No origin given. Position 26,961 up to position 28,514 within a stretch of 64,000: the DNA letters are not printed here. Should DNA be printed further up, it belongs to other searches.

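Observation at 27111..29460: AT-rich two-gene cassette (reader-nuclease plus HEPN-like protein) beside the tRNA-tuf operon: candidate undescribed defence pair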

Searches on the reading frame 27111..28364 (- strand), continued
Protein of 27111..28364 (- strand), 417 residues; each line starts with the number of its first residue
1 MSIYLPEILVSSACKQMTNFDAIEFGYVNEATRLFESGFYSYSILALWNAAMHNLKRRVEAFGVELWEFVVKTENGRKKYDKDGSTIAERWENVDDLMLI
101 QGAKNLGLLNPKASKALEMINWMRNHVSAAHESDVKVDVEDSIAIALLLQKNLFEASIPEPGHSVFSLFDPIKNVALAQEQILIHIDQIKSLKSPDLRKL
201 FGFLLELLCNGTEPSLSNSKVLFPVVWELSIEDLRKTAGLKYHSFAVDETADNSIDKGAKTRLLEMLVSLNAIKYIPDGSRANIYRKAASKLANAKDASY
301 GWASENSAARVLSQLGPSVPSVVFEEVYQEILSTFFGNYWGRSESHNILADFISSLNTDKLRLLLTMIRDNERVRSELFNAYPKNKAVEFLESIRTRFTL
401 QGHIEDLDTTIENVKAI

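Call 34: search_solved_structures(query=A1, max_evalue=10, show_alignments=3)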
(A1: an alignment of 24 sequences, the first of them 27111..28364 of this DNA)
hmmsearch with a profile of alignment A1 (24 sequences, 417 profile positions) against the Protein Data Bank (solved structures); distinct sequences matched with E-value up to 10: 1.
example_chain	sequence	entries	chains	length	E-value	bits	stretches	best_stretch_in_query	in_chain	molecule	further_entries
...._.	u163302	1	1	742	1.3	11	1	331-401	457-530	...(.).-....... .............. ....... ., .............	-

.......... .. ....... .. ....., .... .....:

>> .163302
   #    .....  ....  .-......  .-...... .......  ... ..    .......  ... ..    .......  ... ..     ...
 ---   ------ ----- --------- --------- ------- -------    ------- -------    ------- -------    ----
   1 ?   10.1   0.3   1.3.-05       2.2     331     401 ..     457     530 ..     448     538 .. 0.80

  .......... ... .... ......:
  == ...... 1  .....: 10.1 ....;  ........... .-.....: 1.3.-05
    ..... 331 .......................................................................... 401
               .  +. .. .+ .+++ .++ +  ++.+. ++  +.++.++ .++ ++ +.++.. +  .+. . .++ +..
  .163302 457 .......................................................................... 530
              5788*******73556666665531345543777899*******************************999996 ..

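Call 37: get_annotated_region(hit=H3, flank=5000)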
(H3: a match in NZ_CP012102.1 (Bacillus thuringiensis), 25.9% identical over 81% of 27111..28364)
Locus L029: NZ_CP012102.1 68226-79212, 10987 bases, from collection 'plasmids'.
description: Bacillus thuringiensis strain HS18-1 plasmid pHS18-3, complete sequence
organism: Bacillus thuringiensis (NCBI taxid 1428)
taxonomy: Bacteria; Bacillota; Bacilli; Bacillales; Bacillaceae; Bacillus; Bacillus thuringiensis
host: -; source: whole organism,soil sample; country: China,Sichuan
typing (MOB-suite, as given by PLSDB): conjugative; replicon rep_cluster_1912; relaxase MOBP; mating-pair formation MPF_T
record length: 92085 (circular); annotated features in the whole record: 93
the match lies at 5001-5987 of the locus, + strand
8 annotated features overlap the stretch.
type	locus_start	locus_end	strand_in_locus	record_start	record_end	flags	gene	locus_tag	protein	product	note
CDS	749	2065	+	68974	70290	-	-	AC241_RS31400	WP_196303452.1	radical SAM protein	-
CDS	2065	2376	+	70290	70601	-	-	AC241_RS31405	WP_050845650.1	PqqD family protein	-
CDS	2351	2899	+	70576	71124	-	-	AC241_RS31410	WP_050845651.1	S24/S26 family peptidase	-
CDS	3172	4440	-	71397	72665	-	-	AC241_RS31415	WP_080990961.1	MFS transporter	GO:0055085 - transmembrane transport [Evidence IEA]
CDS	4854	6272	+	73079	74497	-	-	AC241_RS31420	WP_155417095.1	hypothetical protein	-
CDS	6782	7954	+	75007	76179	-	-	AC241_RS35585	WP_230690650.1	hypothetical protein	-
CDS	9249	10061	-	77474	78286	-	-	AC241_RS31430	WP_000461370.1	hypothetical protein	-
CDS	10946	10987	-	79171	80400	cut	-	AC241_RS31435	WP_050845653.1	NAD(P)/FAD-dependent oxidoreductase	-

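Call 38: get_annotated_region(hit=H10, flank=5000)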
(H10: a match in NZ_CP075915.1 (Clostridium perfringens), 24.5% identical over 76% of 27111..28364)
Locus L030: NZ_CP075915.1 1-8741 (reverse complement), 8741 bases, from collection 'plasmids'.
description: Clostridium perfringens strain CPLi 6-1 plasmid pCPCPLi6-1_3
organism: Clostridium perfringens (NCBI taxid 1502)
taxonomy: Bacteria; Bacillota; Clostridia; Eubacteriales; Clostridiaceae; Clostridium; Clostridium perfringens
host: -; source: sludge; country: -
typing (MOB-suite, as given by PLSDB): non-mobilizable
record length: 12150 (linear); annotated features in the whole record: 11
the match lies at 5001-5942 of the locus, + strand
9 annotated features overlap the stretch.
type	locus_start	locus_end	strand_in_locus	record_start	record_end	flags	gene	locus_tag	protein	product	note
CDS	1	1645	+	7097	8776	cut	-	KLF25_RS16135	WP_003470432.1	DNA mismatch repair protein MutS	-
CDS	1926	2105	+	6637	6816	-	-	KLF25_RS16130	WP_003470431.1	Blp family class II bacteriocin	GO:0042742 - defense response to bacterium [Evidence IEA]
CDS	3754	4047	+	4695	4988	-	-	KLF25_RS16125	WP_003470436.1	hypothetical protein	-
CDS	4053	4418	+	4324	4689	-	-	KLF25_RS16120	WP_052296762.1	type II toxin-antitoxin system HicB family antitoxin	-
CDS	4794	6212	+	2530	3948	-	-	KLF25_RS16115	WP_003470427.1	hypothetical protein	-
CDS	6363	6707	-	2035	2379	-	-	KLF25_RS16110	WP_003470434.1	hypothetical protein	-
CDS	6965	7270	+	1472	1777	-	-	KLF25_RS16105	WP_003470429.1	type II toxin-antitoxin system Phd/YefM family antitoxin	-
CDS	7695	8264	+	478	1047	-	-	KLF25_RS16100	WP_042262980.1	recombinase family protein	GO:0006310 - DNA recombination [Evidence IEA]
CDS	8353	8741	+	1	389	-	-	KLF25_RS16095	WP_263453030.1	cysteine peptidase family C39 domain-containing protein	GO:0006508 - proteolysis [Evidence IEA]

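Call 39: get_annotated_region(hit=H4, flank=5000)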
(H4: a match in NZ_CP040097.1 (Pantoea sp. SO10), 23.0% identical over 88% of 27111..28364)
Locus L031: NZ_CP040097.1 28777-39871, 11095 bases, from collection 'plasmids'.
description: Pantoea sp. SO10 plasmid unnamed2, complete sequence
organism: Pantoea sp. SO10 (NCBI taxid 2575375)
taxonomy: Bacteria; Pseudomonadota; Gammaproteobacteria; Enterobacterales; Erwiniaceae; Pantoea; Pantoea sp. SO10
host: -; source: whole organism,soil; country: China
typing (MOB-suite, as given by PLSDB): non-mobilizable; replicon rep_cluster_2167; mating-pair formation MPF_G
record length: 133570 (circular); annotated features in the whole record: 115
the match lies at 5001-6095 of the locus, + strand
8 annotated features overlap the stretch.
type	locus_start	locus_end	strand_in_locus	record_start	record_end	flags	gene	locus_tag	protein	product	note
CDS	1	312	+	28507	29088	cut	-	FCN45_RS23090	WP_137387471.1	sugar O-acetyltransferase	-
CDS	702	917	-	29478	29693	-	-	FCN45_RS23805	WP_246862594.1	hypothetical protein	-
CDS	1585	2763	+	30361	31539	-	-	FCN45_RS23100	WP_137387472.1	hypothetical protein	-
CDS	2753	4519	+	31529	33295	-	-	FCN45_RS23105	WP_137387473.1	ATP-binding protein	-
CDS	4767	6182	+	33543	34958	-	-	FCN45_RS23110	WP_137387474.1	hypothetical protein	-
CDS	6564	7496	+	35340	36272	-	-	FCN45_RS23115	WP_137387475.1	hypothetical protein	-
CDS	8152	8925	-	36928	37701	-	-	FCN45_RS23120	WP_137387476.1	TIGR03747 family integrating conjugative element membrane protein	GO:0008150 - biological_process [Evidence IEA]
CDS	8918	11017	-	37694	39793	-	traD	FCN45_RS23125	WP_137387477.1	type IV conjugative transfer system coupling protein TraD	-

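Call 40: search_protein_families(library=pfam, proteins=[L029:4854-6269:+, L030:4794-6209:+, L031:4767-6179:+], max_evalue=1)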
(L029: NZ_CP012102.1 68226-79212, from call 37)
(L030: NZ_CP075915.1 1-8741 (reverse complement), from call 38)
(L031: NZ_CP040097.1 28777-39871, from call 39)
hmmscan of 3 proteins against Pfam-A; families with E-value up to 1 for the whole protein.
L029:4854-6269:+ (472 aa): 2 families
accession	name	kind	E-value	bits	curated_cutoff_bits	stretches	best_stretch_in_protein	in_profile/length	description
PF04664.18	OGFr_N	-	0.14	12.1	22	0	74-120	137-185/208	Opioid growth factor receptor (OGFr) conserved region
PF14355.11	Abi_C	-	0.23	12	24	0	153-176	39-62/83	Abortive infection C-terminus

L030:4794-6209:+ (472 aa): 2 families
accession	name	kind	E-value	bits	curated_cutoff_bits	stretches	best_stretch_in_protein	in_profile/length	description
PF08245.18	Mur_ligase_M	-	0.024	15.1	24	1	144-168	81-105/200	Mur ligase middle domain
PF00566.25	RabGAP-TBC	-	0.024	14.7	25.2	1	393-454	104-162/216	Rab-GTPase-TBC domain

L031:4767-6179:+ (471 aa): 0 families

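Call 47: list_cluster_members(proteins=[P0001, P0121, P0124, P0126])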
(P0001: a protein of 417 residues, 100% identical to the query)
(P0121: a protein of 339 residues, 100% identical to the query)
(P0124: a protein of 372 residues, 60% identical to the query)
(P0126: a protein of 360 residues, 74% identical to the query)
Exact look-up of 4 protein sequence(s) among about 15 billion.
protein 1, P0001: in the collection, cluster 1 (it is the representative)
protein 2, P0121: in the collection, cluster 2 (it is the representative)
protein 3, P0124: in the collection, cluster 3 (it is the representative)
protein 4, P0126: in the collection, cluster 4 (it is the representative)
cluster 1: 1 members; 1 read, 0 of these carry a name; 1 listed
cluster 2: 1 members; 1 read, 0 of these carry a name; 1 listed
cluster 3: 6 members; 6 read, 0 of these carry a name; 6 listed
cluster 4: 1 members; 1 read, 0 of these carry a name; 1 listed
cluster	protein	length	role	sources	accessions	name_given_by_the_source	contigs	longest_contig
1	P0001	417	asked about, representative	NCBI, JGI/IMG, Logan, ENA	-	-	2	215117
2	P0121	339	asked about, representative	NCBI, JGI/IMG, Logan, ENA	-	-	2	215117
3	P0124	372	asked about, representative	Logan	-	-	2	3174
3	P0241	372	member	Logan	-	-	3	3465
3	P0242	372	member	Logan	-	-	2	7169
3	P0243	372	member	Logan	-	-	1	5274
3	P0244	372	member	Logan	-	-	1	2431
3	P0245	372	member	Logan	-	-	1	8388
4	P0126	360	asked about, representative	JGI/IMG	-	-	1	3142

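Call 62: search_protein_representatives(alignment_id=A1)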
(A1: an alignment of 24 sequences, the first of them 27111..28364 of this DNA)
Query: 24 sequences, 417 profile positions. Proteins with E-value up to 0.001 (for the whole library): 423; up to 1e-10: 196; up to 1e-30: 46. The best 150 are listed.
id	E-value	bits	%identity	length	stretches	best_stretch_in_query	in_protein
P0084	3.4e-202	688.2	-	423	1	8-416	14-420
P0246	1.2e-172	590.9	-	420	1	3-416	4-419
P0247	1.8e-143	494.7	-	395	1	14-399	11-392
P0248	1.4e-137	475.3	-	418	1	10-417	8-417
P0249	1.4e-136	472.1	-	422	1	14-415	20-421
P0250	1.7e-134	465.2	-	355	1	53-343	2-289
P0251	1.0e-121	423.1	-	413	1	18-416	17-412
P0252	5.3e-114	397.7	-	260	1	158-417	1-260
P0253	2.6e-97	342.7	-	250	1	123-368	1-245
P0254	1.9e-92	326.7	-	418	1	17-416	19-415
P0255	5.5e-92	325.1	-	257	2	123-302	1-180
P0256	1.5e-91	323.7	-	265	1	79-289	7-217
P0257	5.6e-87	308.6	-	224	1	123-332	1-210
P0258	6.6e-86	305.1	-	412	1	10-413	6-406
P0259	4.8e-84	299.0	-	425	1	12-416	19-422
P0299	2.4e-27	112.2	-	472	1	15-398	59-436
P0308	1.6e-23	99.6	-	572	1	26-410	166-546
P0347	2.1e-18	82.8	-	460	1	37-399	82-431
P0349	2.2e-18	82.7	-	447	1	19-412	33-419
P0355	1.2e-17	80.2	-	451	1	28-395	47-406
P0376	3.1e-15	72.3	-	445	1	21-379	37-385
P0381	8.1e-15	70.9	-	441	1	114-394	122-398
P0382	1.7e-14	69.9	-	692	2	170-359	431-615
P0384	3.2e-14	69.0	-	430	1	208-395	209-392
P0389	1.1e-13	67.2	-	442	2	213-395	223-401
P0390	1.3e-13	66.9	-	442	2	195-390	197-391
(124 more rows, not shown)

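Call 64: search_protein_families(library=pfam, alignment_id=A6, max_evalue=1)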
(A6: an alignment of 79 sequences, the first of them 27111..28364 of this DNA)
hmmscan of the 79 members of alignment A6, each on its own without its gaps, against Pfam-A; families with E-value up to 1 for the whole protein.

A. member 1, window:27111-28364:- (417 aa): 0 families

B. families by the number of members that match (of 79 scanned): 57 families (the first 25 are shown)
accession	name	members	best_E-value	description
PF14355.11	Abi_C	3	0.1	Abortive infection C-terminus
PF13643.11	DUF4145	2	0.0072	Domain of unknown function (DUF4145)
PF07862.16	Nif11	2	0.088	Nif11 domain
PF00656.27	Peptidase_C14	1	6.1e-15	Caspase domain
PF07929.16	PRiA4_ORF3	1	8.8e-06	Plasmid pRiA4b ORF-3-like protein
PF11116.13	DUF2624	1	0.0045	Protein of unknown function (DUF2624)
PF23254.1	KH_PARP14_8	1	0.0052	PARP14-like, eighth type I KH domain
PF24293.1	TPR_Edg1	1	0.0061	Edg1, TPR repeats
PF14098.11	SSPI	1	0.0062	Small, acid-soluble spore protein I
PF03727.22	Hexokinase_2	1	0.0069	Hexokinase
PF20302.4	HisK-N-like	1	0.0079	HisK-N-like globin domain of the ASK signalosome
PF14947.12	HTH_45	1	0.0094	Winged helix-turn-helix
PF09445.16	Methyltransf_15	1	0.011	RNA cap guanine-N2 methyltransferase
PF04353.18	Rsd_AlgQ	1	0.014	Regulator of RNA polymerase sigma(70) subunit, Rsd/AlgQ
PF15571.11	Imm44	1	0.015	Immunity protein 44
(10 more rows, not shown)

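Call 69: find_encoding_contigs(protein=P0001, flank=3000, max_places=3)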
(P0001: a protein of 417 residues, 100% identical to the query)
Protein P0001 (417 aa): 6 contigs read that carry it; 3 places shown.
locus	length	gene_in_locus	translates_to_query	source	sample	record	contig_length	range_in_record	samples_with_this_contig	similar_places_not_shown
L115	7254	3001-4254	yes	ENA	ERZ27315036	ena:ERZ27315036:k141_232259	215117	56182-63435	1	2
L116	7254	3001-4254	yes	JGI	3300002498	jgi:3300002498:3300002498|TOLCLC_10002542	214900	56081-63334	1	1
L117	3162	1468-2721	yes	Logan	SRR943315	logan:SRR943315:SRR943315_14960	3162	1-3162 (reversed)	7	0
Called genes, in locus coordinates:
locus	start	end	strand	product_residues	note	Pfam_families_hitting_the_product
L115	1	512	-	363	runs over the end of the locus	PF13290:CHB_HEX_C_1, PF13287:Fn3_assoc, PF03781:FGE-sulfatase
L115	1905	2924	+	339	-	PF01878:EVE (weak)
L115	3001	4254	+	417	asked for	-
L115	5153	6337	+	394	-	PF00009:GTP_EFTU, PF03144:GTP_EFTU_D2, PF03143:GTP_EFTU_D3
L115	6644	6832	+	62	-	PF00584:SecE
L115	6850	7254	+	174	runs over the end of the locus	PF02357:NusG, PF00467:KOW (weak)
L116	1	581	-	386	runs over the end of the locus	PF13290:CHB_HEX_C_1, PF13287:Fn3_assoc, PF03781:FGE-sulfatase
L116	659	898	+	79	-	-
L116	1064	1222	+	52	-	-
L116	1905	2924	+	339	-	PF01878:EVE (weak)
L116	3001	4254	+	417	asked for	-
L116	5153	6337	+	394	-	PF00009:GTP_EFTU, PF03144:GTP_EFTU_D2, PF03143:GTP_EFTU_D3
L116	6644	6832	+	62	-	PF00584:SecE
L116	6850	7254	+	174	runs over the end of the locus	PF02357:NusG, PF00467:KOW (weak)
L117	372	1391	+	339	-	PF01878:EVE (weak)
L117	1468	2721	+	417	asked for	-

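Call 70: search_protein_families(library=padloc, alignment_id=A2, max_evalue=0.00001)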
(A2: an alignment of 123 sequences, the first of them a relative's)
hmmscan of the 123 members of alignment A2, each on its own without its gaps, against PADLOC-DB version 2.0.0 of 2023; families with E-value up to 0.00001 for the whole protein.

A. member 1, L001:2513-3808:+ (432 aa): 0 families

B. families by the number of members that match (of 123 scanned): 263 families (the first 25 are shown)
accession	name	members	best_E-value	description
PDLC03604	REase_MTase_IIG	2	4.7e-84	Type IIG restriction enzyme-methyltransferase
PDLC03609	REase_MTase_IIG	2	1.4e-72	Type IIG restriction enzyme-methyltransferase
PDLC03313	MTase_II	2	5.9e-35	Type II methyltransferase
PDLC03335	MTase_II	2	3.3e-30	Type II methyltransferase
PDLC03226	MTase_II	2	1.8e-26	Type II methyltransferase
PDLC04134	mad2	2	1.8e-24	mads_2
PDLC02643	DrmMI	2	1.3e-23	DrmMI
PDLC02529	PglX|PglXI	2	5.3e-21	PglX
PDLC04140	mad8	2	2.4e-17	mads_8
PDLC03338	MTase_II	2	7.9e-16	Type II methyltransferase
PDLC02521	PglX|PglXI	2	1.6e-15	PglX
PDLC03630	REase_MTase_IIG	2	6.5e-15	Type IIG restriction enzyme-methyltransferase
PDLC03267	MTase_II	2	5.8e-14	Type II methyltransferase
PDLC03348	MTase_II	2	6.5e-13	Type II methyltransferase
PDLC03600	REase_MTase_IIG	2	8.4e-13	Type IIG restriction enzyme-methyltransferase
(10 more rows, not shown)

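Call 78: fold_search(model_id=the predicted structure, library=viral)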
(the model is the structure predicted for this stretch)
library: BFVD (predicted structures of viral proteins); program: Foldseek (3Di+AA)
matches with E <= 10: 271; with E <= 0.001: 0
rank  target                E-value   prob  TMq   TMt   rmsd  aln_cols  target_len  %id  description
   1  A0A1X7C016            1.2e-01  0.44  0.16  0.18  16.0       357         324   11  (no name in the UniProt tables at hand)
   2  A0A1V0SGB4            1.8e-01  0.28  0.17  0.13  20.6       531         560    9  RING-type domain-containing protein [Hokovirus HKV1]
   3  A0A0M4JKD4            1.9e-01  0.51  0.22  0.21  21.2       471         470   12  (no name in the UniProt tables at hand)
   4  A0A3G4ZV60            2.7e-01  0.20  0.15  0.14  18.8       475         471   10  Uncharacterized protein [Barrevirus sp.]
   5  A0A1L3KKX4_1          2.7e-01  0.15  0.13  0.06  20.1       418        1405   13  (no name in the UniProt tables at hand)
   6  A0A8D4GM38            3.3e-01  0.41  0.19  0.13  17.1       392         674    9  (no name in the UniProt tables at hand)
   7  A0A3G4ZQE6            3.3e-01  0.33  0.18  0.17  18.2       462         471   10  TPR repeat protein [Barrevirus sp.]
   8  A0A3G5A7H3            3.6e-01  0.25  0.16  0.15  18.9       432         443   10  Uncharacterized protein [Hyperionvirus sp.]
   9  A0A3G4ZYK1            4.6e-01  0.28  0.15  0.19  20.0       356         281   11  Uncharacterized protein [Gaeavirus sp.]
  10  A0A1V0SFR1            4.7e-01  0.25  0.19  0.10  20.8       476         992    9  U-box domain protein [Hokovirus HKV1]
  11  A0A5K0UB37            5.8e-01  0.51  0.26  0.26  20.1       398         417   12  Uncharacterized protein [Yasminevirus sp. GU-2018]
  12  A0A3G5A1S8            5.8e-01  0.33  0.21  0.23  20.6       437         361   12  Sel1 repeat family protein [Harvfovirus sp.]
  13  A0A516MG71            7.1e-01  0.05  0.10  0.06  31.1       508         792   12  (no name in the UniProt tables at hand)
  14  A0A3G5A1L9            7.3e-01  0.25  0.20  0.21  20.3       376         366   12  Tetratricopeptide repeat protein [Harvfovirus sp.]
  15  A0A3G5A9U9            7.3e-01  0.20  0.19  0.17  19.4       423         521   13  Sel1 repeat family protein [Hyperionvirus sp.]
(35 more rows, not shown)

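Call 83: find_encoding_contigs(protein=P0044, flank=7000, max_places=1)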
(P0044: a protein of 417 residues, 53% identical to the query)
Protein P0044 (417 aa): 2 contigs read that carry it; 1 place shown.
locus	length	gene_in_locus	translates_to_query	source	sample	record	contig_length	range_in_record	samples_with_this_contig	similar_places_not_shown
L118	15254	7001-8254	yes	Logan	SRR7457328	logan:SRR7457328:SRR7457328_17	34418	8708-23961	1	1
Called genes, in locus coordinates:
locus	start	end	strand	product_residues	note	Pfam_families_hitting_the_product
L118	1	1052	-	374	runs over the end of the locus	PF00004:AAA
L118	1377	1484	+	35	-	-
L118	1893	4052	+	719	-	PF13538:UvrD_C_2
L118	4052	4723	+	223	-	PF10053:DUF2290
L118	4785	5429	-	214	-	-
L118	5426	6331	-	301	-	-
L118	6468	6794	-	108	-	PF00816:Histone_HNS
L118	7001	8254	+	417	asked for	-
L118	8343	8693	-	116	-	-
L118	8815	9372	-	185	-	PF14237:GYF_2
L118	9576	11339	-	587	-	-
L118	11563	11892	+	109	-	PF13560:HTH_31, PF01381:HTH_3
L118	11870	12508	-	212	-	-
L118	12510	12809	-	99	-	-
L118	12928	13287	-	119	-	-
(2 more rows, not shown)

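Call 84: find_encoding_contigs(protein=P0061, flank=7000, max_places=1)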
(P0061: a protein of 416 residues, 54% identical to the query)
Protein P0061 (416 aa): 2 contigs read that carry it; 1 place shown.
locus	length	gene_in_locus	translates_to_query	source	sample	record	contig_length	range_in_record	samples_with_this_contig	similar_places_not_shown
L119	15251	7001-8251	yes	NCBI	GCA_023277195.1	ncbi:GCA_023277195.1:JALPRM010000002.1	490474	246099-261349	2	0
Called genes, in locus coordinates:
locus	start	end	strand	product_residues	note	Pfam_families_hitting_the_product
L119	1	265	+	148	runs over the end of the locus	-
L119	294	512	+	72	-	-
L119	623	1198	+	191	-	PF19570:DUF6088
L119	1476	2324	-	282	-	PF19112:VanA_C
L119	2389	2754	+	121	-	PF01494:FAD_binding_3 (weak)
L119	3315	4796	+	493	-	PF02463:SMC_N, PF13175:AAA_15, PF13476:AAA_23, PF13514:AAA_27 (weak), PF13555:AAA_29 (faint), PF00004:AAA (faint), PF13304:AAA_21, PF13175:AAA_15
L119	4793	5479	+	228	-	PF01844:HNH (weak)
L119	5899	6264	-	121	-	PF00816:Histone_HNS (weak), PF22055:MvaT_DBD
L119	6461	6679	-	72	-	-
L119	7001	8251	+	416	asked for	-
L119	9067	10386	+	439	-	PF00149:Metallophos, PF19976:GAAD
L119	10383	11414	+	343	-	PF19994:GASH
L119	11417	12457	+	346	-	PF19993:DO-GTPase2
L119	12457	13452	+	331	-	PF19975:DO-GTPase1, PF19993:DO-GTPase2 (faint)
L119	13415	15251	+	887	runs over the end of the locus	PF20012:GAP1-N1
